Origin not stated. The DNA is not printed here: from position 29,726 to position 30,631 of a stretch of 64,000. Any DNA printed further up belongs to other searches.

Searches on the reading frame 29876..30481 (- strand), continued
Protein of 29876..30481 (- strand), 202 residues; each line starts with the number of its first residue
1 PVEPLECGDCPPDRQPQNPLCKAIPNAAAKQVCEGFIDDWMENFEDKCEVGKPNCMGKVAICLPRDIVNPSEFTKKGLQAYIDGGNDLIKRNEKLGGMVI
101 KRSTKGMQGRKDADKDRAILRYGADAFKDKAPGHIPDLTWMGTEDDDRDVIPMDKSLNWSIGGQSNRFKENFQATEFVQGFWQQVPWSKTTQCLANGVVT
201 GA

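Call 74: find_encoding_contigs(protein=P0003, flank=3500, max_places=2)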
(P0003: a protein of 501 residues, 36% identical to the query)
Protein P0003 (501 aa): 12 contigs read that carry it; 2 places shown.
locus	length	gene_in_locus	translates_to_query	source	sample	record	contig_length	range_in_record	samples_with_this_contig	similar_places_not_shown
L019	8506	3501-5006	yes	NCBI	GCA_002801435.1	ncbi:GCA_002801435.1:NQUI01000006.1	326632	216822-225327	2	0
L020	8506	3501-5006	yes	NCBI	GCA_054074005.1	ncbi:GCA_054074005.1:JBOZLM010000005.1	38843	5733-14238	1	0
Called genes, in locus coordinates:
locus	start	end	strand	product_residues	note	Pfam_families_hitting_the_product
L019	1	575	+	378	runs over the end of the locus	-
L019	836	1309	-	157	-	-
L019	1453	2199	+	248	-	PF09203:MspA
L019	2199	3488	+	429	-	-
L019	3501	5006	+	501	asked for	-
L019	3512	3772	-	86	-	-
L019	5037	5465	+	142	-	-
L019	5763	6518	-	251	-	PF01972:SDH_protease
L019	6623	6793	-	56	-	-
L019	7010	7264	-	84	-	PF12844:HTH_19, PF13560:HTH_31, PF01381:HTH_3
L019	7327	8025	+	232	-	-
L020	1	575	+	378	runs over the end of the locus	-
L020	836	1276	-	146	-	-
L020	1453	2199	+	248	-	PF09203:MspA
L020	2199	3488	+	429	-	-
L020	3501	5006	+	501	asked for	-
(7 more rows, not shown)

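Call 75: find_encoding_contigs(protein=P0009, flank=3500, max_places=2)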
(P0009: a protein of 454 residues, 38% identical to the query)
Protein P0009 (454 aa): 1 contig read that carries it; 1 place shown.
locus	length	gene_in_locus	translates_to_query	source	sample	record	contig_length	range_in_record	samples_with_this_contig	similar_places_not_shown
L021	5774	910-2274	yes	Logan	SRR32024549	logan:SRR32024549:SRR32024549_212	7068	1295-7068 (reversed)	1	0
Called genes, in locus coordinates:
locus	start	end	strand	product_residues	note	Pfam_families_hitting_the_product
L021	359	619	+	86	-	-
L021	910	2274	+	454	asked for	-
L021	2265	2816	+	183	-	-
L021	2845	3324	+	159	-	-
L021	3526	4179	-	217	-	PF14025:DUF4241 (faint)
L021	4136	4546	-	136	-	PF13606:Ank_3 (faint), PF12796:Ank_2, PF13637:Ank_4 (faint), PF13857:Ank_5, PF00023:Ank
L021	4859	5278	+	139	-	PF12900:Pyridox_ox_2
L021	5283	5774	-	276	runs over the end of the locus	PF01061:ABC2_membrane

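Call 76: search_protein_families(library=ncbifam, proteins=[L019:5037-5465:+, L019:2199-3488:+, L021:2265-2816:+, L021:2845-3324:+, L014:4254-4799:+, L019:1453-2199:+], max_evalue=0.05)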
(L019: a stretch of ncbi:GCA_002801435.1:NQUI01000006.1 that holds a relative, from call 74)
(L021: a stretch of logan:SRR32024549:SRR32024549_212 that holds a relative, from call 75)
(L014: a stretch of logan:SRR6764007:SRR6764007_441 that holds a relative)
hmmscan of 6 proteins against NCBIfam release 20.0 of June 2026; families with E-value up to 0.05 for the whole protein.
L019:5037-5465:+ (142 aa): 0 families

L019:2199-3488:+ (429 aa): 0 families

L021:2265-2816:+ (183 aa): 0 families

L021:2845-3324:+ (159 aa): 5 families
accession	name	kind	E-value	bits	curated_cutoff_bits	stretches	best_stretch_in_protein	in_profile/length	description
NF049864.1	lipo_LppU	equivalog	1.3e-20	74.2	135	1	4-151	8-160/199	LppU family putative lipoprotein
NF049863.1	differ_SCO3897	domain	4.8e-09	36.6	25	1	68-125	3-63/64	LppU/SCO3897 family protein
NF053527.1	lipo_Cory_WKLS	subfamily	0.0026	17.7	105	1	7-57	3-55/166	WKL family lipoprotein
NF058595.1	invert_tail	domain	0.013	15.9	37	1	6-36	58-88/113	lipo-invert putative C-terminal anchoring domain-containing protein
NF053526.1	Myco_lipo_LppK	equivalog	0.028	14.4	125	1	6-57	9-63/167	lipoprotein LppK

L014:4254-4799:+ (181 aa): 1 family
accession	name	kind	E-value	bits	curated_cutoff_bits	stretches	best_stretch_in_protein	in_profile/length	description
NF051431.1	Rv0361_Cterm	subfamily_domain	9.3e-10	38.8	37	1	24-174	5-139/140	Rv0361 family membrane protein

L019:1453-2199:+ (248 aa): 0 families
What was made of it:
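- On NTF2-fold immunity proteins (Imm-NTF2) / Rv0361 family: The relative in L014 reaches 38.8 bits (call 76).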

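Call 77: search_protein_families(library=pfam, proteins=[L019:5037-5465:+, L019:2199-3488:+, L021:2265-2816:+, L021:2845-3324:+, L014:4254-4799:+], max_evalue=0.05)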
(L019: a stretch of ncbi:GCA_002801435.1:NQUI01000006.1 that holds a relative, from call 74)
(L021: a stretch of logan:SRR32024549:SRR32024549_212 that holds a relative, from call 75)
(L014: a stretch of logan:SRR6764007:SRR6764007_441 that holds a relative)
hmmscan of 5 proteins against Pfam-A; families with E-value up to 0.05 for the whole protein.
L019:5037-5465:+ (142 aa): 0 families

L019:2199-3488:+ (429 aa): 0 families

L021:2265-2816:+ (183 aa): 1 family
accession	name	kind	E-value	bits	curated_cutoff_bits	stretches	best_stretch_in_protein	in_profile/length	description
PF12680.13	SnoaL_2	-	0.0042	18.1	27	1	70-177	2-99/102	SnoaL-like domain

L021:2845-3324:+ (159 aa): 0 families

L014:4254-4799:+ (181 aa): 1 family
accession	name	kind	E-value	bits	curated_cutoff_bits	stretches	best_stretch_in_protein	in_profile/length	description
PF04280.21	Tim44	-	0.0026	18.3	29.6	1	53-109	6-62/147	Tim44-like domain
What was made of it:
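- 29367..29876 (-): TM-anchored NTF2-like (Rv0361-family) protein, 169 aa; candidate cognate immunity or neutralising partner. Its start overlaps the effector stop (GTGATG) and has a GGAG upstream. L021 has a SnoaL-like gene (Pfam E 0.004) and L014 an Rv0361-family gene (NCBIfam 9.3e-10) in the equivalent place (calls 75-77).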

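Call 109: search_protein_families(library=pfam, alignment_id=A5, max_evalue=10)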
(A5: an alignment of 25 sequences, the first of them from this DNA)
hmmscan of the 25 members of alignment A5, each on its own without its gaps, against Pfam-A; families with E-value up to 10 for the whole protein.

A. member 1, seq(162 aa): 1 family
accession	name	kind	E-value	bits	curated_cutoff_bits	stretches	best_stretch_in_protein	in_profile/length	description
PF01721.23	Bacteriocin_II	-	0.4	11.2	24.5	1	145-162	15-32/34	Class II bacteriocin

B. families by the number of members that match (of 25 scanned): 4 families
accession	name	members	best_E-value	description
PF15604.11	Ntox15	2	0.0011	Novel toxin 15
PF08619.15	Nha1_C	1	0.14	Alkali metal cation/H+ antiporter Nha1 C terminus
PF13930.12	Endonuclea_NS_2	1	0.2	DNA/RNA non-specific endonuclease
PF01721.23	Bacteriocin_II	1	0.4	Class II bacteriocin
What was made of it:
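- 2 of 25 family members hit Pfam Ntox15 below threshold (E 1e-3) (call 109).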
